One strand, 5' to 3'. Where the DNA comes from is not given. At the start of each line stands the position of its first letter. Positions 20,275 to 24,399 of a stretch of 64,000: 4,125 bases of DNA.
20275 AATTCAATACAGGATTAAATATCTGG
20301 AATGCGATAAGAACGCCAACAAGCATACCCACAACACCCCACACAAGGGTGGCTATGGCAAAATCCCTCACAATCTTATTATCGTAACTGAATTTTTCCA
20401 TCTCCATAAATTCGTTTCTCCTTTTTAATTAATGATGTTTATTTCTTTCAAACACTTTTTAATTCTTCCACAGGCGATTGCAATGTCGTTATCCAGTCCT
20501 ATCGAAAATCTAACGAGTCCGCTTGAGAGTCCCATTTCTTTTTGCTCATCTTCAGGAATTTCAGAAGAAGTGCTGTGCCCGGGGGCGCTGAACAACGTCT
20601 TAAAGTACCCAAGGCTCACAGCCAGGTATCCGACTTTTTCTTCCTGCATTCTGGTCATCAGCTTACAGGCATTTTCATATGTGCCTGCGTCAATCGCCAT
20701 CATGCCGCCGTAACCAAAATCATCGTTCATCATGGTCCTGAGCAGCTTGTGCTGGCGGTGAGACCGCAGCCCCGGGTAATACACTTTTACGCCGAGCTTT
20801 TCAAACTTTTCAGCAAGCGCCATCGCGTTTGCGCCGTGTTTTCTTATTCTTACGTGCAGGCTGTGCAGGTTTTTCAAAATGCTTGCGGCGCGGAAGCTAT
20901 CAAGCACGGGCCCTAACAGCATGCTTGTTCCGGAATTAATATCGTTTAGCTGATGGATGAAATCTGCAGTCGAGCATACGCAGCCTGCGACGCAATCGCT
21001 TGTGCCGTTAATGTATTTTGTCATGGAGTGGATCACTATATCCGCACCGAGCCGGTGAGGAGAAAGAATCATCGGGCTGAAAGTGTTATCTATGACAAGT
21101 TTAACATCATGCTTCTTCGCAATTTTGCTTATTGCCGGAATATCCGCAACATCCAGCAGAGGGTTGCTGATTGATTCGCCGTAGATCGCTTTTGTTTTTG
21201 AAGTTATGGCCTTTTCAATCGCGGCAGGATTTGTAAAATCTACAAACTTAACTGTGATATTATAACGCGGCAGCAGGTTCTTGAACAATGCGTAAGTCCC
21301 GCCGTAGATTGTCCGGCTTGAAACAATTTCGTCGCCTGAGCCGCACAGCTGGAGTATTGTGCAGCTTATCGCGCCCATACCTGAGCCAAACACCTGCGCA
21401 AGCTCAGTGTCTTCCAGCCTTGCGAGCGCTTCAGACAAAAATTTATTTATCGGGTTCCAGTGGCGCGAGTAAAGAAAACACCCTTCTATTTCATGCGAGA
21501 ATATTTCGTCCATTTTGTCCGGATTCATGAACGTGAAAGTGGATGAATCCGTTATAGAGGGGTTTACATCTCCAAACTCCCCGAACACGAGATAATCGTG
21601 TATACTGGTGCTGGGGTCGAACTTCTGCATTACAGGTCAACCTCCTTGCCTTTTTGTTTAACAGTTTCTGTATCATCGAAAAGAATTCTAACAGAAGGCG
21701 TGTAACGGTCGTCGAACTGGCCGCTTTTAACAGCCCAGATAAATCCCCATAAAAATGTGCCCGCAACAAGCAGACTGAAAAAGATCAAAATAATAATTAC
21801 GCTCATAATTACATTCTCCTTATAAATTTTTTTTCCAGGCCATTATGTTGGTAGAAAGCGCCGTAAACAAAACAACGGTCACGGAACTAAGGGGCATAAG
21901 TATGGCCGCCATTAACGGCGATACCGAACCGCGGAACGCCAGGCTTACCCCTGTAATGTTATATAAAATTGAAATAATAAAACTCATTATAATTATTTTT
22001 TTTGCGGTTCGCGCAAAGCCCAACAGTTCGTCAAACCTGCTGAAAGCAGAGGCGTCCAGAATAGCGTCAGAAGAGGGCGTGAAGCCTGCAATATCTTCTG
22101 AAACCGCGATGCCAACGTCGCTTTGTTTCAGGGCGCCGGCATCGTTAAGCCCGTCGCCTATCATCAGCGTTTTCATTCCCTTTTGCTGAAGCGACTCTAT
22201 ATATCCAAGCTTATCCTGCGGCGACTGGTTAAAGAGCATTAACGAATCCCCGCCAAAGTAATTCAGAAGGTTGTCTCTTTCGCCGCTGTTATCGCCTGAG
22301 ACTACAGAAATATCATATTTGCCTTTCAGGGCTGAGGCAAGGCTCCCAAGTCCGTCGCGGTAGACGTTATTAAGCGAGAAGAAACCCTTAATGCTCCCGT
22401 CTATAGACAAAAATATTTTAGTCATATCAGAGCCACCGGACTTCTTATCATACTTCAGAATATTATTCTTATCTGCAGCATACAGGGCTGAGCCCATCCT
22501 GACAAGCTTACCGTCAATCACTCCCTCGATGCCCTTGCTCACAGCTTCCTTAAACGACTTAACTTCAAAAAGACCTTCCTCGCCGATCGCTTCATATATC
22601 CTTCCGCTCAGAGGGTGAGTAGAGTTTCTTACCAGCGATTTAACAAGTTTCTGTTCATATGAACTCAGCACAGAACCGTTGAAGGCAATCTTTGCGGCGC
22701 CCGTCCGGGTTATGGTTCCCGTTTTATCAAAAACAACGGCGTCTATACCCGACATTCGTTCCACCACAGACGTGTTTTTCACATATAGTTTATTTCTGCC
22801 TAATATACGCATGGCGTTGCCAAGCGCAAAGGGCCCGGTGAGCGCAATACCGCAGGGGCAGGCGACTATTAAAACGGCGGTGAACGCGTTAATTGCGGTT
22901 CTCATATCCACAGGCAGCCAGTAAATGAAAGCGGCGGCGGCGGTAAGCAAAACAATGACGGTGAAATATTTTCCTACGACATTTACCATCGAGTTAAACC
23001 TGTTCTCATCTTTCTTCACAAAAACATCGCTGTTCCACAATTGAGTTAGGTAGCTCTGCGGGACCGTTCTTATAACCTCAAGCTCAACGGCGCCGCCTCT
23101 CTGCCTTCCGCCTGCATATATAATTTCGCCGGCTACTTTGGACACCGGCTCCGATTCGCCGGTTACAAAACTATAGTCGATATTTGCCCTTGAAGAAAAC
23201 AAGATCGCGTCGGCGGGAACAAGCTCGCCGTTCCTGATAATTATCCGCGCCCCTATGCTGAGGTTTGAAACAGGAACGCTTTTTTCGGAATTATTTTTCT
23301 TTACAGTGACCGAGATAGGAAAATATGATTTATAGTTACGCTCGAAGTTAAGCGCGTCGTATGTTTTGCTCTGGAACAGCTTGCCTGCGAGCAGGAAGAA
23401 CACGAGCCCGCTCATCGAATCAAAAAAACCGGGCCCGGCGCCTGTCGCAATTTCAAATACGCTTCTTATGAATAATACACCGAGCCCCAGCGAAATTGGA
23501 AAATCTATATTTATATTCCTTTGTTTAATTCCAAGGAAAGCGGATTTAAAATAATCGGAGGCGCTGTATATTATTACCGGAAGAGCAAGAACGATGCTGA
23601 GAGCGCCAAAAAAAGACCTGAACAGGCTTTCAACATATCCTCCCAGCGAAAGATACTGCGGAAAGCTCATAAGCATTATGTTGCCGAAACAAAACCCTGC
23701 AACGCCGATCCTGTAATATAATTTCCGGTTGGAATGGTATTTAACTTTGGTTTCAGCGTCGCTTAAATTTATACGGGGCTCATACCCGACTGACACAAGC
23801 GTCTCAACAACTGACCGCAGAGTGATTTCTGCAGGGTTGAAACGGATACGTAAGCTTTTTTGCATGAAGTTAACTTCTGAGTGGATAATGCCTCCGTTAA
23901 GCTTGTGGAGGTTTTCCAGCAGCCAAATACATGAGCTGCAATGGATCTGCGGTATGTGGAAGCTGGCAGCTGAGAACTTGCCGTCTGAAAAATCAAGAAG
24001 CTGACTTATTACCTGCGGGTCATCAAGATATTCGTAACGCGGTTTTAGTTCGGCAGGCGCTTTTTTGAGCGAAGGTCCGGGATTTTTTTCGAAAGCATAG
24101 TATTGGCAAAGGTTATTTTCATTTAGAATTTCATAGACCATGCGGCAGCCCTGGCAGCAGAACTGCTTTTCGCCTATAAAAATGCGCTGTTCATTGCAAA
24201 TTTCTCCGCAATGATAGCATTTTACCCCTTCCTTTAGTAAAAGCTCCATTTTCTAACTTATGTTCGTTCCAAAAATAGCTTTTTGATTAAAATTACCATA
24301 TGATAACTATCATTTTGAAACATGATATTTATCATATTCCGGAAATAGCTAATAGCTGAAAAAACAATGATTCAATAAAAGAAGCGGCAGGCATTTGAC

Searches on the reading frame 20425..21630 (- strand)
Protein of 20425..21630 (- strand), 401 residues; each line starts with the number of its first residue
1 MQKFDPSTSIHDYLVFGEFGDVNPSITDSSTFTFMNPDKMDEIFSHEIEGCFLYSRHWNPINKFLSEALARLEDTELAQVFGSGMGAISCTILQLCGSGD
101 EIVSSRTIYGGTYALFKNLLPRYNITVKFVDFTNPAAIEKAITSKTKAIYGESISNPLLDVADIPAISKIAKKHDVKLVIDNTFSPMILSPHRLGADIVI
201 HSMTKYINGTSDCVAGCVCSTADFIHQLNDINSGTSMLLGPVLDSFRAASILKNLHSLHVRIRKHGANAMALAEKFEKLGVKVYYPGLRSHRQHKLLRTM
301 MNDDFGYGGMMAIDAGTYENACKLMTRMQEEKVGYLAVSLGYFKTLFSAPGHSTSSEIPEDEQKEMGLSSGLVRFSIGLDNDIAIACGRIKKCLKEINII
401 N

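Call 27: search_protein_families(library=pfam, max_evalue=0.01, proteins=[window:20425-21630:-])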
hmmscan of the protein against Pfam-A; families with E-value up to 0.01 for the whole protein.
window:20425-21630:- (401 aa): 5 families
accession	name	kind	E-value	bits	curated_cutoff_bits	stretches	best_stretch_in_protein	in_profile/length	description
PF01053.26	Cys_Met_Meta_PP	-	1.7e-95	320.2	27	1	19-381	15-368/381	Cys/Met metabolism PLP-dependent enzyme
PF00155.27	Aminotran_1_2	-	2e-10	40.9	19.7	1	65-284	47-298/361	Aminotransferase class I and II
PF01041.23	DegT_DnrJ_EryC1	-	5.3e-06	26.3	19.8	1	66-181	30-145/360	DegT/DnrJ/EryC1/StrS aminotransferase family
PF00266.25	Aminotran_5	-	2.7e-05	23.8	21.5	1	87-238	73-231/371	Aminotransferase class-V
PF06838.17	Met_gamma_lyase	-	0.0082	15.2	24.2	0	123-228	128-246/405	Methionine gamma-lyase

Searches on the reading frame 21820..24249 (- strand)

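Call 27: search_protein_families(library=pfam, max_evalue=0.01, proteins=[window:21820-24249:-])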
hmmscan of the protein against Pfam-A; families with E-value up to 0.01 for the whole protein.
window:21820-24249:- (809 aa): 4 families
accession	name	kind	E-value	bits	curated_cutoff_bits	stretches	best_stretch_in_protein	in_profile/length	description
PF00122.25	E1-E2_ATPase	-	1.1e-39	136.2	28.1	1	310-485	3-180/181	E1-E2 ATPase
PF00702.32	Hydrolase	-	7.8e-17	62.7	26.4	1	502-710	1-190/191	haloacid dehalogenase-like hydrolase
PF12156.14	ATPase-cat_bd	-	1.7e-13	51.5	27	1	10-86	1-83/86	Putative metal-binding domain of cation transport ATPase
PF00403.32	HMA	-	1.7e-05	25.5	24.8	1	97-157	2-62/62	Heavy-metal-associated domain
